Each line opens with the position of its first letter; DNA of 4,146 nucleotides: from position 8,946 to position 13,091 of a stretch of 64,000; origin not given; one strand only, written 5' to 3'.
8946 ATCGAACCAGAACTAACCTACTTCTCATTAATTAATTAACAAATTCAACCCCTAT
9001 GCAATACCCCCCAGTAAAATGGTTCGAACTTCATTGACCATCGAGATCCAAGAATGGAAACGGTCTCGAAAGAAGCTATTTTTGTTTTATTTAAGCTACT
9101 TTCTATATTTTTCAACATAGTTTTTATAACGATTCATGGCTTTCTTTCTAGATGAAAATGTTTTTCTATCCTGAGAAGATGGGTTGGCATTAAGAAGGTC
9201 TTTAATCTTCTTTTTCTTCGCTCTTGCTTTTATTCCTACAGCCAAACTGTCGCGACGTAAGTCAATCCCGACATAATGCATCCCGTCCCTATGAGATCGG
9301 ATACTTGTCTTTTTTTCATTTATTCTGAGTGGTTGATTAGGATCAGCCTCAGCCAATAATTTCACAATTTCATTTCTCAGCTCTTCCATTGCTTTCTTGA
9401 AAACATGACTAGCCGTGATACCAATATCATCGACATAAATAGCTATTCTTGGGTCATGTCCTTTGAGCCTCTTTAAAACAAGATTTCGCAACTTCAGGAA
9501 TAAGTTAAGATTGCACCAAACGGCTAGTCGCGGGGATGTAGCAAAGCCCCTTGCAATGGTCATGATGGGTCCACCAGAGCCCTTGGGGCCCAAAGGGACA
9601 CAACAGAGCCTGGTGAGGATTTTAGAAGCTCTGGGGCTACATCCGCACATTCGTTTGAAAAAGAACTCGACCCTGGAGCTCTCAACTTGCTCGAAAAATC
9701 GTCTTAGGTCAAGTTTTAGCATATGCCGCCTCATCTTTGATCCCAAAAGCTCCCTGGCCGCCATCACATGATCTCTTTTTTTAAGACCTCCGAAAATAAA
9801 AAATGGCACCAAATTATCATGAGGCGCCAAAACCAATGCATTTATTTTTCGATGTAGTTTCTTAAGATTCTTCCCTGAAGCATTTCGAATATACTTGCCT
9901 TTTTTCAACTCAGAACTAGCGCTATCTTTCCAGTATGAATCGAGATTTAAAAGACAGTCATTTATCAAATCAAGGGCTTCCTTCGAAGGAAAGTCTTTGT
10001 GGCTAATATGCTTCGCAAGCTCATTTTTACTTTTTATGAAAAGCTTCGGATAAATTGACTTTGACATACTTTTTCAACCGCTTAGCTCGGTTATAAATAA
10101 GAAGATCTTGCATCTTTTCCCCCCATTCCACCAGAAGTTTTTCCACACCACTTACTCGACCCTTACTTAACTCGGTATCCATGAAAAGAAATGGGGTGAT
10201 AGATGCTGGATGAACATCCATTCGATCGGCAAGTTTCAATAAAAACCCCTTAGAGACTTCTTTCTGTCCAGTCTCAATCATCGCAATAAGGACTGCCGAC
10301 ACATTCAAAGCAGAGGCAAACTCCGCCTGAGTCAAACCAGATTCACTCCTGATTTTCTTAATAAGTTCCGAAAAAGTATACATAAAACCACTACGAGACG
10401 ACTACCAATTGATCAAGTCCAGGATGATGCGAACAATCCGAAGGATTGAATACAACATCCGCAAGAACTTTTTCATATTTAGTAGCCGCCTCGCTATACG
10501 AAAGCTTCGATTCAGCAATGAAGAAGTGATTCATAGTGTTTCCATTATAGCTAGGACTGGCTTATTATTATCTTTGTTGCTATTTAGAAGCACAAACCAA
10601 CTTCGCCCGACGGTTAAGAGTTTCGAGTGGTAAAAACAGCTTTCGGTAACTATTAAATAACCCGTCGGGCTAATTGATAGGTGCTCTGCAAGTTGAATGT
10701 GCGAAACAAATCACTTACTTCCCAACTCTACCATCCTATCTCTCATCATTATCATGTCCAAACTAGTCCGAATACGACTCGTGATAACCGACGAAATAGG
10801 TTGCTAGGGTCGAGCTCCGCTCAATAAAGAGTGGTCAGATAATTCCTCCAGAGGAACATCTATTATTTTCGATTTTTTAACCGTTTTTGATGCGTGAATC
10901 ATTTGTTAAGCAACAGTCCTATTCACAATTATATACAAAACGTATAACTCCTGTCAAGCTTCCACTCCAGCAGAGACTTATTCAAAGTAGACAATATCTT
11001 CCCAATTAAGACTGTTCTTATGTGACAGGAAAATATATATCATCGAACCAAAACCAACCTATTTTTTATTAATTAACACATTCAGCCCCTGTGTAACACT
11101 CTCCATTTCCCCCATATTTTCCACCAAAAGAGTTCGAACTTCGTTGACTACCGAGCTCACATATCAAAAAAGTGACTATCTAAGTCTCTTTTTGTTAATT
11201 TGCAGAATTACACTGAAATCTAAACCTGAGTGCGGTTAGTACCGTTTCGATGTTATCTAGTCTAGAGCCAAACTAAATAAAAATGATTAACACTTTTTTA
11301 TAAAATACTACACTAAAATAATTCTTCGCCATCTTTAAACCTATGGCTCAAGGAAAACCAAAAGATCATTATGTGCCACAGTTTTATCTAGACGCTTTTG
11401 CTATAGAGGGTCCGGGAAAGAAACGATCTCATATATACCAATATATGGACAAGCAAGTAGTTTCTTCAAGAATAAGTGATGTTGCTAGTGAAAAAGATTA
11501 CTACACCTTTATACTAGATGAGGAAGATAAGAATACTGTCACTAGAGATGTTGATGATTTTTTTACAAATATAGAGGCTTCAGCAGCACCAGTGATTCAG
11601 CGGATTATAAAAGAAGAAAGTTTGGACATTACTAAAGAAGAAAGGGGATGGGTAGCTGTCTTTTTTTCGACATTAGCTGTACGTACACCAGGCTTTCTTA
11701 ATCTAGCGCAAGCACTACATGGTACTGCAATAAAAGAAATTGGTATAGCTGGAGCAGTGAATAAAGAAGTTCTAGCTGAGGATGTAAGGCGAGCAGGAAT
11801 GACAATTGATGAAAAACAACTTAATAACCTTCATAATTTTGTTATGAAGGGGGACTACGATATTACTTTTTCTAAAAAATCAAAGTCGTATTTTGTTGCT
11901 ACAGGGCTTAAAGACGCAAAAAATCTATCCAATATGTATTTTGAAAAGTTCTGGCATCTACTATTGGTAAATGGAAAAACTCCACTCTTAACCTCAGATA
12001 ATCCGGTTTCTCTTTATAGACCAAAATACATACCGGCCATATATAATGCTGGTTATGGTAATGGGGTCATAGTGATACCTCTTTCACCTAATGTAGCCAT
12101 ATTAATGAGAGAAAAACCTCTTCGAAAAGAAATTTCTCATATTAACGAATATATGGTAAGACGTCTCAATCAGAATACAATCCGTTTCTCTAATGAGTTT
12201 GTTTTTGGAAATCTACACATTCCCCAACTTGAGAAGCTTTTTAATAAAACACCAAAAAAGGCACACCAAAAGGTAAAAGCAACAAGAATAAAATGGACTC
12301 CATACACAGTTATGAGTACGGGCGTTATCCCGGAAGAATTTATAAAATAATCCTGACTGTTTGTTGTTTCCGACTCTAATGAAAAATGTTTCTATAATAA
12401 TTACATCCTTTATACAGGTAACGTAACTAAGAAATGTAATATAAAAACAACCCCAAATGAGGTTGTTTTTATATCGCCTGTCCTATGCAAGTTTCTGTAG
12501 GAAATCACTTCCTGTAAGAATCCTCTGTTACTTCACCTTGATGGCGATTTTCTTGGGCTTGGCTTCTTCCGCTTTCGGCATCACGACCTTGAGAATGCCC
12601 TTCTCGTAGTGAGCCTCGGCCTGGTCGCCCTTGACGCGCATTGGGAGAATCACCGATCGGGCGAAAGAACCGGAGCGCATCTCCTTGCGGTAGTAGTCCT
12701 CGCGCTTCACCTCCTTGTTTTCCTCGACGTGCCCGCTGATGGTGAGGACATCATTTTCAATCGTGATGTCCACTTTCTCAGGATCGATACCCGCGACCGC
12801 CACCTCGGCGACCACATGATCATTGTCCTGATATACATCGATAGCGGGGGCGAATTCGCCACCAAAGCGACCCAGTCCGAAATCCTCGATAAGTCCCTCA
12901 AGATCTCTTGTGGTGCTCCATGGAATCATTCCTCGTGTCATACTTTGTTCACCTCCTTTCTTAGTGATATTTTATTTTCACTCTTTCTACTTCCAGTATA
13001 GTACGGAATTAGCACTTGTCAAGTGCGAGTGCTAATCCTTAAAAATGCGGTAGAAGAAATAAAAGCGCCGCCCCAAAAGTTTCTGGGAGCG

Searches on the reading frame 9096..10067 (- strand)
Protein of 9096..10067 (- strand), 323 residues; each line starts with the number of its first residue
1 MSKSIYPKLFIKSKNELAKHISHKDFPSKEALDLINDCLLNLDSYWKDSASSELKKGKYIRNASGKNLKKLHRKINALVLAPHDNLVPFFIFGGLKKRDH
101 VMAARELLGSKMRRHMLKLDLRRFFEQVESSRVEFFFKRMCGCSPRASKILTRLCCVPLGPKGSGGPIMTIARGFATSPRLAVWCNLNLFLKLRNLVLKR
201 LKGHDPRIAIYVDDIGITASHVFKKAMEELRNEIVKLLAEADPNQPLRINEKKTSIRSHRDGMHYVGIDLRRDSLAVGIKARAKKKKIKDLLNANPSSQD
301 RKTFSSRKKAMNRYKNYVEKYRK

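Call 10: search_protein_families(library=pfam, max_evalue=0.000001, proteins=[window:9096-10067:-])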
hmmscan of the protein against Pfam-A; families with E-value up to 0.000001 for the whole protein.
window:9096-10067:- (323 aa): 1 family
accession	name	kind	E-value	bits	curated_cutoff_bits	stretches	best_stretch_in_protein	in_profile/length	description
PF00078.32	RVT_1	-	1.8e-10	41.3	29.6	1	69-269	16-204/205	Reverse transcriptase (RNA-dependent DNA polymerase)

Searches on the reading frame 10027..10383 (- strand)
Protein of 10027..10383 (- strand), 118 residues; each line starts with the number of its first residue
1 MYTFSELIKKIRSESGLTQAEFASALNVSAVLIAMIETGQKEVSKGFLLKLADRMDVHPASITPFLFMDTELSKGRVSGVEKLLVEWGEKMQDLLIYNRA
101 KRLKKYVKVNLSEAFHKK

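Call 10: search_protein_families(library=pfam, max_evalue=0.000001, proteins=[window:10027-10383:-])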
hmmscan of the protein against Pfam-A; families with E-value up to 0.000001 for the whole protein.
window:10027-10383:- (118 aa): 2 families
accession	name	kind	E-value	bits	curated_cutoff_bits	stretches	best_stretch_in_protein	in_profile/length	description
PF01381.28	HTH_3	-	1e-10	41.9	23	1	8-60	1-53/55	Helix-turn-helix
PF13560.12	HTH_31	-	1.1e-08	35.7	27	1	4-60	2-59/64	Helix-turn-helix domain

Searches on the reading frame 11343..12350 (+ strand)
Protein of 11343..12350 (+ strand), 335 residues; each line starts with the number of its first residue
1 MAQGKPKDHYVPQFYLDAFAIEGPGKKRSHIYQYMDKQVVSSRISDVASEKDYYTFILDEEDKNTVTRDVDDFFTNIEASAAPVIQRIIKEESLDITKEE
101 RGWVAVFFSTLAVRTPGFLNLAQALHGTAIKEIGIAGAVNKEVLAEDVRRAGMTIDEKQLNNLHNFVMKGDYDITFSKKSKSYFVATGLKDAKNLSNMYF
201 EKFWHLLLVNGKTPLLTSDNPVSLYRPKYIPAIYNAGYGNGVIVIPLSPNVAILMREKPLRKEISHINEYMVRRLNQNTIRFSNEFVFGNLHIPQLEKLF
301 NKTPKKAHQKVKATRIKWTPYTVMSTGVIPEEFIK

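Call 10: search_protein_families(library=pfam, max_evalue=0.000001, proteins=[window:11343-12350:+])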
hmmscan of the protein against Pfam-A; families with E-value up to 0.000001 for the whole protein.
window:11343-12350:+ (335 aa): 1 family
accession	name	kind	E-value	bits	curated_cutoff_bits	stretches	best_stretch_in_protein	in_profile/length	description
PF14022.11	DUF4238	-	6.3e-40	137.8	27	1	7-290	1-278/281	Protein of unknown function (DUF4238)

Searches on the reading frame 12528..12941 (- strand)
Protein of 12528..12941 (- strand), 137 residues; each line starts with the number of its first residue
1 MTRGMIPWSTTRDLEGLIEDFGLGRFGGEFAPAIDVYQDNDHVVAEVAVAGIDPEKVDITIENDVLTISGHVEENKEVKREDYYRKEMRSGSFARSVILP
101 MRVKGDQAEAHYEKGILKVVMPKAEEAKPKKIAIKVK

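Call 10: search_protein_families(library=pfam, max_evalue=0.000001, proteins=[window:12528-12941:-])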
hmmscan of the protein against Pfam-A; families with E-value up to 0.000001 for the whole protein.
window:12528-12941:- (137 aa): 1 family
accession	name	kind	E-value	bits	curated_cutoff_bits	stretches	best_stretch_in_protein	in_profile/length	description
PF00011.27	HSP20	-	2.6e-18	66.4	20.8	1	37-134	3-101/102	Hsp20/alpha crystallin family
